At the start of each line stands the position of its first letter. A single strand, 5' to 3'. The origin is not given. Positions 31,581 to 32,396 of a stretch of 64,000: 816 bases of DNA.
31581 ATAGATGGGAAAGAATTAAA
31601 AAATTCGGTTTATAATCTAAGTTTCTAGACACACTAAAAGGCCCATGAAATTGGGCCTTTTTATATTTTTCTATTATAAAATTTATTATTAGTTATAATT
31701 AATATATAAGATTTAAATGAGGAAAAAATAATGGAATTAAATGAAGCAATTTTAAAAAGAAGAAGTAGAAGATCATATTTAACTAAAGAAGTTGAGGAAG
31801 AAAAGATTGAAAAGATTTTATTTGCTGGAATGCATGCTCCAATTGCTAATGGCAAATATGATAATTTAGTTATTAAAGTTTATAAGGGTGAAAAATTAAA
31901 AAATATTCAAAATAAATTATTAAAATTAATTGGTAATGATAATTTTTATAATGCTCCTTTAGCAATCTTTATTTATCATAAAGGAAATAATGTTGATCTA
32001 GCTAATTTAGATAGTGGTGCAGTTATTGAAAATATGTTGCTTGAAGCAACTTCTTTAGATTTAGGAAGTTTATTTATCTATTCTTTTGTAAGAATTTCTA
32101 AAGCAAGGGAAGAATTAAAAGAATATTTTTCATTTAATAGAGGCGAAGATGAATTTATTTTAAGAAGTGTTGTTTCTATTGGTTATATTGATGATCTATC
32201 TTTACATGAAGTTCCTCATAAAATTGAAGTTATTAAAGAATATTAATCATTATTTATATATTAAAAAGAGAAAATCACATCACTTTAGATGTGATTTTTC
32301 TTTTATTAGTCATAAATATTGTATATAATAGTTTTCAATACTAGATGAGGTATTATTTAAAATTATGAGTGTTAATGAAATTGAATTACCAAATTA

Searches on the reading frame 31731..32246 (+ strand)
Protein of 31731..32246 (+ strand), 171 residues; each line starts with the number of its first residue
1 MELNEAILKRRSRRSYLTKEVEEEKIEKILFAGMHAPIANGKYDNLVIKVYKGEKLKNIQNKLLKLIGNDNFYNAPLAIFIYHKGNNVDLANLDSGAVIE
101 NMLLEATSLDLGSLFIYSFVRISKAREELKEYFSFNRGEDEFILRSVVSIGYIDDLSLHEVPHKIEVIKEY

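Call 83: search_protein_families(library=pfam, max_evalue=0.00001, proteins=[window:31731-32246:+])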
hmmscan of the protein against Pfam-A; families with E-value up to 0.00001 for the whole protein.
window:31731-32246:+ (171 aa): 2 families
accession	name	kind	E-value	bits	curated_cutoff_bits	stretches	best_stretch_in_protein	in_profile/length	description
PF00881.29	Nitroreductase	-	5.7e-15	56.3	23.5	2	62-152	77-167/167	Nitroreductase family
PF14512.11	TM1586_NiRdase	-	8.7e-07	29.2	27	1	3-121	2-110/215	Putative TM nitroreductase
